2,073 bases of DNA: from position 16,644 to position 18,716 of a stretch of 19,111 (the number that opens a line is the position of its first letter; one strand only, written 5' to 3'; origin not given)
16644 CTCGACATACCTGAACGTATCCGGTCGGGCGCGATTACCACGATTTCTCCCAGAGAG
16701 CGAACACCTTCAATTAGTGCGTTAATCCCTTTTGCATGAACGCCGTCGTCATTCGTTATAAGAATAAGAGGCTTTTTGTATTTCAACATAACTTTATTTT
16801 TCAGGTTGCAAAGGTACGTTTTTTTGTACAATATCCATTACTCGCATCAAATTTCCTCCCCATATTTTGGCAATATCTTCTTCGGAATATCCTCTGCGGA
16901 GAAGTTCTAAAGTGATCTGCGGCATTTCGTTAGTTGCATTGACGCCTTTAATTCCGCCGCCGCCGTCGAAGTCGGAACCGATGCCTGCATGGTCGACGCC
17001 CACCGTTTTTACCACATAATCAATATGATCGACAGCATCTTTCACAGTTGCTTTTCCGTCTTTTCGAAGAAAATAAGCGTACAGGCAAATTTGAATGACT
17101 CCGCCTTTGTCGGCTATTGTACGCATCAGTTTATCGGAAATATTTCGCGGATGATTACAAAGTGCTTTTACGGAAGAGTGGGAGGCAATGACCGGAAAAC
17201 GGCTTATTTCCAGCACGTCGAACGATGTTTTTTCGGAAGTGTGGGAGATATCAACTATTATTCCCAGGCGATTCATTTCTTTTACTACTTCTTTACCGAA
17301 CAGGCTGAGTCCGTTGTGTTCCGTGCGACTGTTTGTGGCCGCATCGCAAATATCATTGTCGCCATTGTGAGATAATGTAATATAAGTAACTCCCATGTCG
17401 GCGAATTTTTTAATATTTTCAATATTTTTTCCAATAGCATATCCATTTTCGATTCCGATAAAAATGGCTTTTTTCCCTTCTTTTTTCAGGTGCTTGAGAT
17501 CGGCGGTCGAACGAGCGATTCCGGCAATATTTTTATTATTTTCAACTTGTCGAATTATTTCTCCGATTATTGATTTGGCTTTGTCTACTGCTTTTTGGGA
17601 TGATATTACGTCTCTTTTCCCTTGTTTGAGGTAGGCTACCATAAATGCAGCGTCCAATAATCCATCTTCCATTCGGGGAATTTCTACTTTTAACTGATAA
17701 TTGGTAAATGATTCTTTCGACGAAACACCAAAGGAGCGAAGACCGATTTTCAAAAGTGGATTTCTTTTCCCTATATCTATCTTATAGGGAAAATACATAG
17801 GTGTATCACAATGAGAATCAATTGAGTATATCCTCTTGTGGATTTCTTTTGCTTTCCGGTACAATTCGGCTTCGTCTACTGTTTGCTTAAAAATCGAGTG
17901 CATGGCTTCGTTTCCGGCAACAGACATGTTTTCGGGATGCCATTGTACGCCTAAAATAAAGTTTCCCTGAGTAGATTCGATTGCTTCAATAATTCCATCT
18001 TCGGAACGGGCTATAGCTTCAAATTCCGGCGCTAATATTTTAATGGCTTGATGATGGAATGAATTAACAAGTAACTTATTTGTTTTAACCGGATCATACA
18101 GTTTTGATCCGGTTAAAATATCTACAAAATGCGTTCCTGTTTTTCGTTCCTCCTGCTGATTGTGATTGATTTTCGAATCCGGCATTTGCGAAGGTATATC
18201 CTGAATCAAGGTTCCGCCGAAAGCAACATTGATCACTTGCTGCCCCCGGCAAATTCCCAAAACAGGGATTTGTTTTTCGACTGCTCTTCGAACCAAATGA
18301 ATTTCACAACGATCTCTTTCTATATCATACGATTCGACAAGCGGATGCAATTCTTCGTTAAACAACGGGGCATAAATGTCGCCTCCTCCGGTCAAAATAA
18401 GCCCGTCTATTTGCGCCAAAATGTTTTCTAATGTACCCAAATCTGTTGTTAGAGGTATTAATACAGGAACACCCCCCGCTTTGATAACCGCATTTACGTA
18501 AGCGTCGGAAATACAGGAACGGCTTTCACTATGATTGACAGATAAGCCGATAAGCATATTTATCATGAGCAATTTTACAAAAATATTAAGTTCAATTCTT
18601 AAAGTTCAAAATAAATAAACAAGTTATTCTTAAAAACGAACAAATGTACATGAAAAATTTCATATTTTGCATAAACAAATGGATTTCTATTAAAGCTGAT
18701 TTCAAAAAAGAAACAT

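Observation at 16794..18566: Single polypeptide fusing a C26 gamma-glutamyl hydrolase-type amidotransferase domain to an M19 dipeptidase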

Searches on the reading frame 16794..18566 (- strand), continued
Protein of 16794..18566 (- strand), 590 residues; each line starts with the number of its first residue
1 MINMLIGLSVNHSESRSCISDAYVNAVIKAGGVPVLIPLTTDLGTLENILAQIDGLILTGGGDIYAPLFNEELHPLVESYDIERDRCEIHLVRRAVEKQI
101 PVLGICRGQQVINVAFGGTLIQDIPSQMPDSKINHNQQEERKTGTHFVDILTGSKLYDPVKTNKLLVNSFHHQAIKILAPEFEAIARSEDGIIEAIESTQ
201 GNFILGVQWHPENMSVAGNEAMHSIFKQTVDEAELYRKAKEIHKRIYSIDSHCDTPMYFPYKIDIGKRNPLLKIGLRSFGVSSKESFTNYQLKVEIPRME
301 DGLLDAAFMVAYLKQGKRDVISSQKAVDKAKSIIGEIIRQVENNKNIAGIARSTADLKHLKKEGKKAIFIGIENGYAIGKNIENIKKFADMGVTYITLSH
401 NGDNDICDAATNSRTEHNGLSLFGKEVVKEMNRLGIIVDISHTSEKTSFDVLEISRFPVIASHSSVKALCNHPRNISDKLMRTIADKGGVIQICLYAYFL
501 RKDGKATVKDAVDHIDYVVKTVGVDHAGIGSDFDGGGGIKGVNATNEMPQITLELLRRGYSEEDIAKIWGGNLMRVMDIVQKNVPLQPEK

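Call 48: find_encoding_contigs(protein=P0266, flank=5000, max_places=3)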
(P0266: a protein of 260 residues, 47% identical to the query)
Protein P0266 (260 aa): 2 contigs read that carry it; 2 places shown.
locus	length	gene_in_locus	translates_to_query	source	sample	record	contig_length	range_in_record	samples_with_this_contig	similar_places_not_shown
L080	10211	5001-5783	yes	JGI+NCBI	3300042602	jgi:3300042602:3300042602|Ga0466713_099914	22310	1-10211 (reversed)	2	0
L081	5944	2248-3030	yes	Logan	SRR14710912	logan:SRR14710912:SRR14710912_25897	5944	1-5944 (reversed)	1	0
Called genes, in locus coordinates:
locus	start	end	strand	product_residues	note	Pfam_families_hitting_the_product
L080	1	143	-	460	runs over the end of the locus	PF01120:Alpha_L_fucos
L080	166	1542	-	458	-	PF01943:Polysacc_synt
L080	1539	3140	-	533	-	PF13807:GNVR (weak)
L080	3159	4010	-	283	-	PF02563:Poly_export, PF10531:SLBB, PF22461:SLBB_2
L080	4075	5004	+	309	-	PF18174:HU-CCDC81_bac_1, PF18175:HU-CCDC81_bac_2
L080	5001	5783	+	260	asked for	PF07722:Peptidase_C26, PF00117:GATase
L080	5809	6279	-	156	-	PF08211:dCMP_cyt_deam_2, PF00383:dCMP_cyt_deam_1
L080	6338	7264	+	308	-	PF01832:Glucosaminidase, PF23473:LysM3_LYK4_5 (faint), PF01476:LysM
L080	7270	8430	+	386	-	PF01497:Peripla_BP_2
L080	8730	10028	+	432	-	PF13173:AAA_14, PF13635:DUF4143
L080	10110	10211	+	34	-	?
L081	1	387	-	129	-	?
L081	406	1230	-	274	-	PF02563:Poly_export, PF10531:SLBB, PF22461:SLBB_2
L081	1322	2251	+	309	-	PF18174:HU-CCDC81_bac_1, PF18175:HU-CCDC81_bac_2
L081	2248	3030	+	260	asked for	PF07722:Peptidase_C26, PF00117:GATase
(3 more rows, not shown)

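Call 49: find_encoding_contigs(protein=P0160, flank=5000, max_places=3)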
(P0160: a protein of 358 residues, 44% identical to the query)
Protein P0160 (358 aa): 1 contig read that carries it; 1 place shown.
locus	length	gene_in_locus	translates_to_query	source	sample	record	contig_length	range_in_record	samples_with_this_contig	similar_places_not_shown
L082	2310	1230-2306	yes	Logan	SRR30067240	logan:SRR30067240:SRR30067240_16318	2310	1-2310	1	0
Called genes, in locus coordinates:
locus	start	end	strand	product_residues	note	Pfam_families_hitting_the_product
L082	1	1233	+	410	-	?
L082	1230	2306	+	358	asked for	PF01244:Peptidase_M19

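Call 54: find_encoding_contigs(protein=P0003, flank=6000, max_places=3)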
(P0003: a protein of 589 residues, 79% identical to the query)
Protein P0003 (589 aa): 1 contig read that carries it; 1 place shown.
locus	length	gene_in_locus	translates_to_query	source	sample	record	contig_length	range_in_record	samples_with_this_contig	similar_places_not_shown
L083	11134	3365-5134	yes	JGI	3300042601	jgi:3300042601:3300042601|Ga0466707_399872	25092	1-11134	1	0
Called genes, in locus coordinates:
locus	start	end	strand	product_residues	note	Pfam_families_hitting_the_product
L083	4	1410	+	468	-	PF01479:S4, PF13275:S4_2 (weak), PF00849:PseudoU_synth_2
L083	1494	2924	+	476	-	PF01336:tRNA_anti-codon, PF00152:tRNA-synt_2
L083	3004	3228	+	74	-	-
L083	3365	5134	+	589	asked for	PF00117:GATase, PF07722:Peptidase_C26, PF01244:Peptidase_M19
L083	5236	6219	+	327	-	PF04389:Peptidase_M28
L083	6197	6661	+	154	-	PF02657:SufE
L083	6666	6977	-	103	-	PF05016:ParE_toxin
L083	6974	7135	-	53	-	-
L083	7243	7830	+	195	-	PF00588:SpoU_methylase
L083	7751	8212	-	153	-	PF14127:DUF4294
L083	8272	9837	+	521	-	PF02812:ELFV_dehydrog_N, PF00208:ELFV_dehydrog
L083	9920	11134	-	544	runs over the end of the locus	PF00118:Cpn60_TCP1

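Call 55: find_encoding_contigs(protein=P0002, flank=6000, max_places=3)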
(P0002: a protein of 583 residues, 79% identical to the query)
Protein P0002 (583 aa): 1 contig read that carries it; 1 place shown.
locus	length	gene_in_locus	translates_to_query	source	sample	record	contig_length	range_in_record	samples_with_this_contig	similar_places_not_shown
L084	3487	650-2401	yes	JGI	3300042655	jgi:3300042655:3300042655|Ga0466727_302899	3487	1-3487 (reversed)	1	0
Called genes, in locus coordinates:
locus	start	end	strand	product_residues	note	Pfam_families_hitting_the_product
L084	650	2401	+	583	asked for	PF00117:GATase, PF07722:Peptidase_C26, PF01244:Peptidase_M19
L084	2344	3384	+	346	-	PF04389:Peptidase_M28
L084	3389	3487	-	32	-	?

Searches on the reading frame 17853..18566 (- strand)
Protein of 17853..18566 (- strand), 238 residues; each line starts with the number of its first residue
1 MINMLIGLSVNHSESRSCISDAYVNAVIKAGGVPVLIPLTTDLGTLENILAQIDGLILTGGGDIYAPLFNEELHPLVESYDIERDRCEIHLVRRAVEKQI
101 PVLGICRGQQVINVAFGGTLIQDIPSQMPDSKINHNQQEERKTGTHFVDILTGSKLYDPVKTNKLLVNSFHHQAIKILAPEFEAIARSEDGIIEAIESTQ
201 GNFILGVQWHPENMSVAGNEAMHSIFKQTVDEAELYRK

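Call 21: search_solved_structures(query=window:17853-18566:-, max_evalue=0.001, show_alignments=3)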
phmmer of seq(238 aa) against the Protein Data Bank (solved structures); distinct sequences matched with E-value up to 0.001: 16.
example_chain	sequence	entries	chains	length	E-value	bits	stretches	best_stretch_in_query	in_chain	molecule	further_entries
3fij_A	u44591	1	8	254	1.1e-46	162.6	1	7-234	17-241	Lin1909 protein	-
6vtv_A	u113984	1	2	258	9.7e-28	100.5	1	16-214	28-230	Gamma-glutamyl-gamma-aminobutyrate hydrolase PuuD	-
7d4r_A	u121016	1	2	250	4.7e-27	98.3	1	20-219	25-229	Probable glutamine amidotransferase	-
7d53_A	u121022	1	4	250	4.4e-26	95.1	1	20-219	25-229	Probable glutamine amidotransferase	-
7d50_A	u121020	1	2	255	4.7e-26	95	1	20-219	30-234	Probable glutamine amidotransferase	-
1wl8_A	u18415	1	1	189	2.7e-07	33.7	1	92-222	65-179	GMP synthase [glutamine-hydrolyzing] subunit A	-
2lxn_A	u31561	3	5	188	2.9e-07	33.5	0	94-120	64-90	GMP synthase [glutamine-hydrolyzing] subunit A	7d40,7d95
7d96_A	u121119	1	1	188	3.1e-07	33.5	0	94-224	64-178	GMP synthase [glutamine-hydrolyzing] subunit A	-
7d97_A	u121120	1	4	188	3.1e-07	33.4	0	95-120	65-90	GMP synthase [glutamine-hydrolyzing] subunit A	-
7yc6_A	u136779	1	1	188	3.3e-07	33.4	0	95-120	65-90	GMP synthase [glutamine-hydrolyzing] subunit A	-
2d7j_A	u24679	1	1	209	4.2e-07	33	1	93-222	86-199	GMP synthase [glutamine-hydrolyzing] subunit A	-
8gr3_A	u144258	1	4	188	5.2e-07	32.7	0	94-224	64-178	GMP synthase [glutamine-hydrolyzing] subunit A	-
8gr1_A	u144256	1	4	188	8.5e-07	32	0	94-224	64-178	GMP synthase [glutamine-hydrolyzing] subunit A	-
8hx6_A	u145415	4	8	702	1.2e-05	28.3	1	88-222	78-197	4-amino-4-deoxychorismate synthase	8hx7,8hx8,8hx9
4win_A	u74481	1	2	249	0.00016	24.6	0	95-224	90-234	GMP synthetase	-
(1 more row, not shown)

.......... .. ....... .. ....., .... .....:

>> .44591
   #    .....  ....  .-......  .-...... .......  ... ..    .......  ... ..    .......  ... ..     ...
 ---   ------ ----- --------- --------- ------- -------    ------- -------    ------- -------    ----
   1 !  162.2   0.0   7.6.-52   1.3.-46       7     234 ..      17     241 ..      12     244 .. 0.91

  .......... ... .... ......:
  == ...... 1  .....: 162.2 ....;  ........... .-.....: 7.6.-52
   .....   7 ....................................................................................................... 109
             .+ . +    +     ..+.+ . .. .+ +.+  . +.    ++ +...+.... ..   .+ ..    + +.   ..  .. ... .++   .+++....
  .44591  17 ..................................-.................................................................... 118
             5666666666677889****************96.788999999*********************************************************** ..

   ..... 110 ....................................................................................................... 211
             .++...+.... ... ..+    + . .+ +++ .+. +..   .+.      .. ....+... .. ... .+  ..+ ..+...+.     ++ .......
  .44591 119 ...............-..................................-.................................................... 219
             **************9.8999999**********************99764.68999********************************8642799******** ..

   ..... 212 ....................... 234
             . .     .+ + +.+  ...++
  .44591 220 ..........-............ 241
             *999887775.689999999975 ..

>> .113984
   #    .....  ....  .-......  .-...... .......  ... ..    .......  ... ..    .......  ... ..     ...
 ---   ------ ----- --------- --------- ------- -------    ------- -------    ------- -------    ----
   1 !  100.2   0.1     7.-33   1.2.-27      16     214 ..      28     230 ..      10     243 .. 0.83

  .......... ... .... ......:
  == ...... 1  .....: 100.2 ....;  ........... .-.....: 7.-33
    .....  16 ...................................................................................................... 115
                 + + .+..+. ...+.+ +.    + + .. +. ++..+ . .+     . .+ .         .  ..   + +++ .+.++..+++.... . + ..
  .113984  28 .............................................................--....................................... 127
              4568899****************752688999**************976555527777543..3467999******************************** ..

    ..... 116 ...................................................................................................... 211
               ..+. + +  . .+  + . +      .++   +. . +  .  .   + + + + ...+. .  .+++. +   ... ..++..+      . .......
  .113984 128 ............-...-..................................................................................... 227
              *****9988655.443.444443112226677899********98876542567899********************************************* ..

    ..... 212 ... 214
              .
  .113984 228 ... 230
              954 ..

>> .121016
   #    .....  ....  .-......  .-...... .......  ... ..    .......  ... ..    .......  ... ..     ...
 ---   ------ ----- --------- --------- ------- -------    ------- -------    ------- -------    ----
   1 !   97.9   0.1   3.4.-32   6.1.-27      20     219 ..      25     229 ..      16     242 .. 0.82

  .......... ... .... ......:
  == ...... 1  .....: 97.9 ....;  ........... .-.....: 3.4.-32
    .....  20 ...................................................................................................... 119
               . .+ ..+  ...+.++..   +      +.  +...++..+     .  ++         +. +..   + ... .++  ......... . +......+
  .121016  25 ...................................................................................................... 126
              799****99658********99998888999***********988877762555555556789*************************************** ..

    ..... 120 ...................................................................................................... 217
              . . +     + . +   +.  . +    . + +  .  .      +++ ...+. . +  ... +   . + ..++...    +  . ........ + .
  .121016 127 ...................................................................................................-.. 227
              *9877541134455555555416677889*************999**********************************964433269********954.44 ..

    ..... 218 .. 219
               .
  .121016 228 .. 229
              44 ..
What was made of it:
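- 17931..18536 (-): Peptidase C26 / class I glutamine-amidotransferase-fold domain, residues 11-212. Nucleophile Cys106 (18249-18251), His210 (17937-17939), Glu212 (17931-17933), and S1 Gln110. 40% identical to Lin1909 (3fij), E 1e-46; PuuD E 1e-27, with CRG.Q and QWHPE aligned (call 21).
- On MEROPS C26 / Pfam PF07722 (gamma-glutamyl hydrolase-type class I amidotransferase fold): Cys106, His210 and Glu212 align with the CRG.Q and QWHPE motifs of Lin1909, PuuD and SpuA (call 21).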
